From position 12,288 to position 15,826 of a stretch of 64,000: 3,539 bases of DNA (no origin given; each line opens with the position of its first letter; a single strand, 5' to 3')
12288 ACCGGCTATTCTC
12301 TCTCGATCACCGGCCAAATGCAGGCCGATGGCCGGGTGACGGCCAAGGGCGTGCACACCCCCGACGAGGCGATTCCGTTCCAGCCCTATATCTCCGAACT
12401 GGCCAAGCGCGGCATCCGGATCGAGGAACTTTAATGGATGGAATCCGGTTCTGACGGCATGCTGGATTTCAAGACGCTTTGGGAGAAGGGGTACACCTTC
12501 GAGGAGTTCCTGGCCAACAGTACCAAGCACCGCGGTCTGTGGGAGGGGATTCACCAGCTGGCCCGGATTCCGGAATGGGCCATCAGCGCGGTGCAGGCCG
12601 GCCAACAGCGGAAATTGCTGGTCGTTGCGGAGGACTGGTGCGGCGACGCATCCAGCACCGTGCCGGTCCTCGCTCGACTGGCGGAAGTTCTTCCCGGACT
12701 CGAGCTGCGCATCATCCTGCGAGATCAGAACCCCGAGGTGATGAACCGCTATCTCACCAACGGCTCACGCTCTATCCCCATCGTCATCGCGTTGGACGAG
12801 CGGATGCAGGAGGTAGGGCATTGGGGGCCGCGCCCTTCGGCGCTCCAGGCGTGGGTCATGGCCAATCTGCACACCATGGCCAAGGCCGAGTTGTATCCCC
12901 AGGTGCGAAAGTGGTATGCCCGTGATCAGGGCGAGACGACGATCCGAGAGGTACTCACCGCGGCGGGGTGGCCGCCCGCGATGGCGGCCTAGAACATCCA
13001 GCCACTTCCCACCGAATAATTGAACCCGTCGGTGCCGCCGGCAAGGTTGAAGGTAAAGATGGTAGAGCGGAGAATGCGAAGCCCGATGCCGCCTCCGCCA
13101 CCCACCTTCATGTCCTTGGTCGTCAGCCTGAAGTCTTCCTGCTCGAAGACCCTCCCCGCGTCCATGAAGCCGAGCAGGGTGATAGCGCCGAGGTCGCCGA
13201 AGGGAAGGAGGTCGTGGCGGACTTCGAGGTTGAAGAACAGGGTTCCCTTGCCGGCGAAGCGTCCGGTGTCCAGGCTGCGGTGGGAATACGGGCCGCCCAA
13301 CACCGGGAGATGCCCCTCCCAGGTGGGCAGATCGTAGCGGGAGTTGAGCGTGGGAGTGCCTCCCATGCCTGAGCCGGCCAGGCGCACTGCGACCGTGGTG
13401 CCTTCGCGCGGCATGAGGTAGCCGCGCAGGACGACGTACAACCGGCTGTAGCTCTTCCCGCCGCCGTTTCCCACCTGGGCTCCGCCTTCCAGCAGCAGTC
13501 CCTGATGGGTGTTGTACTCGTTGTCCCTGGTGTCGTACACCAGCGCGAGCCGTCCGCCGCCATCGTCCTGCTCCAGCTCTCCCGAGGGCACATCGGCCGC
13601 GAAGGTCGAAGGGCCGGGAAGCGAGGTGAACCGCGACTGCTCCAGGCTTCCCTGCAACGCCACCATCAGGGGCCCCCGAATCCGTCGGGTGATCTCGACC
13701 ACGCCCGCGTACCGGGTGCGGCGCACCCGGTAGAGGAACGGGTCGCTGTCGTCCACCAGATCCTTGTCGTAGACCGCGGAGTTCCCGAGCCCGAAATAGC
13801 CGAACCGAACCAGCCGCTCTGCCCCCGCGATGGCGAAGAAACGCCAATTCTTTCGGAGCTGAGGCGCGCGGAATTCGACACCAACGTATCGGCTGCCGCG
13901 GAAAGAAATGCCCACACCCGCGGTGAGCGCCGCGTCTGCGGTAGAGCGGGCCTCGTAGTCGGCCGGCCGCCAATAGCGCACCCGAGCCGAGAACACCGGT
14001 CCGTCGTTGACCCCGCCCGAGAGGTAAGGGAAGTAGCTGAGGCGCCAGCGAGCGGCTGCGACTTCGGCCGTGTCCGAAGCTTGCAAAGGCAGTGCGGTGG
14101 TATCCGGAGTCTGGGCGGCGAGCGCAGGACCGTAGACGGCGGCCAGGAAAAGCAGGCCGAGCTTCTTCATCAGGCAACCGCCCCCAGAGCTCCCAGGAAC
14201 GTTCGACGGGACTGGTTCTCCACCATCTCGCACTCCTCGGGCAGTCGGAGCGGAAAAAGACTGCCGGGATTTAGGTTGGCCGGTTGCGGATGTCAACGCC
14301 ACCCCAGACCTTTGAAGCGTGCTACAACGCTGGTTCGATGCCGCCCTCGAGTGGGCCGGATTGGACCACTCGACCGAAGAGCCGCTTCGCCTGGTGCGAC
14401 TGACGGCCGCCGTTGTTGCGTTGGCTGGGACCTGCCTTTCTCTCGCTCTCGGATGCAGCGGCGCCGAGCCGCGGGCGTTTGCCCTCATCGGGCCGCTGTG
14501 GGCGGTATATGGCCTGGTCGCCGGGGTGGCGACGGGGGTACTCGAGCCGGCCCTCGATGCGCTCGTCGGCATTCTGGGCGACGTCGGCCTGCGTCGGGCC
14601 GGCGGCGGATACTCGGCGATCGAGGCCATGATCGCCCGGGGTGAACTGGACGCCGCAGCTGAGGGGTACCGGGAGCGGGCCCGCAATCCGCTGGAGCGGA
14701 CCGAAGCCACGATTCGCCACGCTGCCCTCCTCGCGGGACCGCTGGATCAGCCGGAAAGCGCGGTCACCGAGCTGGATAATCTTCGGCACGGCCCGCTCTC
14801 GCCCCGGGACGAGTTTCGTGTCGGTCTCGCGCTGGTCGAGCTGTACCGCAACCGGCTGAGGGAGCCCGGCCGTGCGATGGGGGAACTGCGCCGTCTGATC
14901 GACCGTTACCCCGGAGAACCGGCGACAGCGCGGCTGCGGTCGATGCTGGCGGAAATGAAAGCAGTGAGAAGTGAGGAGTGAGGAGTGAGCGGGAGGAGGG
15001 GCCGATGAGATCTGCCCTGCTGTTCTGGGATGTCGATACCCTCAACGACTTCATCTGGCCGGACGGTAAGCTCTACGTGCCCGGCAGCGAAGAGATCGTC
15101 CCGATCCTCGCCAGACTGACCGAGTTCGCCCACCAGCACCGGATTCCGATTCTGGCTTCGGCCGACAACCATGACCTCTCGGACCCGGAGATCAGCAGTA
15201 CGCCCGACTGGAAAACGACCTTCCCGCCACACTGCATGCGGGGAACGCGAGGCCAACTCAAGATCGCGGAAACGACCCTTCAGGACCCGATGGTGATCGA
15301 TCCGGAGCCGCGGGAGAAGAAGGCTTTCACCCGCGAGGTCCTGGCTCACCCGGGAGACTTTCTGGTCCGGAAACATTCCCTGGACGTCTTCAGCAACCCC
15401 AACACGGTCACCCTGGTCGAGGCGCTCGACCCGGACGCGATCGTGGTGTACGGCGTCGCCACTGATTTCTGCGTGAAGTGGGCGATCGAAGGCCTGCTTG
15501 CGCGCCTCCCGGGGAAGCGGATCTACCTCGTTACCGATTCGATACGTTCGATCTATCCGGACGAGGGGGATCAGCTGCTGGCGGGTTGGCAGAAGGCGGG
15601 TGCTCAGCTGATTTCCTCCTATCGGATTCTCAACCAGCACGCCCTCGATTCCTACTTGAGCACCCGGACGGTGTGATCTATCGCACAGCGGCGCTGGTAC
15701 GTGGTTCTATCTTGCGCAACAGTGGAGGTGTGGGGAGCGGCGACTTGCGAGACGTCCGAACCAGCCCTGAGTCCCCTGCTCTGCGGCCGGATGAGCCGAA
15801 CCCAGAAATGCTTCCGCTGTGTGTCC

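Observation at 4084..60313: Dispersed family of intergenic hairpins built from tandem 7-nt (once 9-nt) words, one different word per locus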

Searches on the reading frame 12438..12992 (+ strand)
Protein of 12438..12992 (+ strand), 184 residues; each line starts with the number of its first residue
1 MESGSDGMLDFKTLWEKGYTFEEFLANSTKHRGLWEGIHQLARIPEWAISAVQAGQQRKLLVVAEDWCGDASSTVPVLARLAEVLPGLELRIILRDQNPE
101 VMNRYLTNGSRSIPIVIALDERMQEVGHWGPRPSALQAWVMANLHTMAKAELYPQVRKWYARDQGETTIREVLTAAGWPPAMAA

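Call 18: search_protein_families(library=pfam, proteins=[window:12438-12992:+])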
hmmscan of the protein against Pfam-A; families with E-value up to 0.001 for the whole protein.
window:12438-12992:+ (184 aa): 1 family
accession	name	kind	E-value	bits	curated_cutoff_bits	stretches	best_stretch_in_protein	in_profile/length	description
PF14595.12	Thioredoxin_9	-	3.8e-38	130.7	25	1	18-141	1-126/129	Thioredoxin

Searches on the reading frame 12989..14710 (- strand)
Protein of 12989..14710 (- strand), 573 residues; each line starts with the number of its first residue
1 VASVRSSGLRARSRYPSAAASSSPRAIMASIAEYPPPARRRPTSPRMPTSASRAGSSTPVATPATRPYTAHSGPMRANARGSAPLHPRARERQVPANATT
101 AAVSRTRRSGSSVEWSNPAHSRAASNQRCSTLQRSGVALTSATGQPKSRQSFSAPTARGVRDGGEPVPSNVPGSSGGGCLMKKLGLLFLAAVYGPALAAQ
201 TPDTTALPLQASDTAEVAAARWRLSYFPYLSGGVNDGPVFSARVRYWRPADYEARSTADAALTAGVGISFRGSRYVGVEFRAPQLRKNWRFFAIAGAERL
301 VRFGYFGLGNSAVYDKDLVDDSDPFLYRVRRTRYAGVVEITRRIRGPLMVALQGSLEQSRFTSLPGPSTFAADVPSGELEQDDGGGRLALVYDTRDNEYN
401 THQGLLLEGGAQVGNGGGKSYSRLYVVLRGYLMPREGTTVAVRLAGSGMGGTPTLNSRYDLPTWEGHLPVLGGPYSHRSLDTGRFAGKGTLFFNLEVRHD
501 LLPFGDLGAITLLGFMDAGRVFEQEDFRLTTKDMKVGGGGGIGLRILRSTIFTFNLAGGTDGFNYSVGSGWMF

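Call 18: search_protein_families(library=pfam, proteins=[window:12989-14710:-])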
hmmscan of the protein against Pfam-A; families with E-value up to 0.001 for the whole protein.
window:12989-14710:- (573 aa): 1 family
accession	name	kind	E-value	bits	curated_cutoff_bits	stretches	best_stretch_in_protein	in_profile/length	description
PF01103.29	Omp85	-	6e-07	29.7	24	1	317-546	47-291/325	Omp85 superfamily domain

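Call 82: search_protein_families(library=ncbifam, proteins=[window:12989-14710:-], max_evalue=0.01)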
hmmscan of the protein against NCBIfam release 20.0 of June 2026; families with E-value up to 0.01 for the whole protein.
window:12989-14710:- (573 aa): 1 family
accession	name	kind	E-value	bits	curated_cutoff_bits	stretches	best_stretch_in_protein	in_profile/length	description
NF047779.1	Omp85_fam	subfamily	3.1e-30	106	200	2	386-573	227-423/423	Omp85 family outer membrane protein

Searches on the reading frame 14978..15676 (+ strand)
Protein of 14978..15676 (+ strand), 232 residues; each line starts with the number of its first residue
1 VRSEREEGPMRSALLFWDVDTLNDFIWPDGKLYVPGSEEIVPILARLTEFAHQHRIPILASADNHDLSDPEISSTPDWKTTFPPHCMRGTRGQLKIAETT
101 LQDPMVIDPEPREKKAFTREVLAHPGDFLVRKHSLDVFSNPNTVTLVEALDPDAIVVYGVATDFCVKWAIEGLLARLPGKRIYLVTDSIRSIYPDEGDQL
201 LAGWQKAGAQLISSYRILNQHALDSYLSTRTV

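Call 46: search_protein_families(library=pfam, proteins=[window:14978-15676:+])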
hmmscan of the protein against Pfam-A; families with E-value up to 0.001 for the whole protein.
window:14978-15676:+ (232 aa): 1 family
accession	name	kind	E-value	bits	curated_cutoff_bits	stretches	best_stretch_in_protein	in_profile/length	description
PF00857.26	Isochorismatase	-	1.1e-18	68.3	27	1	12-214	1-173/175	Isochorismatase domain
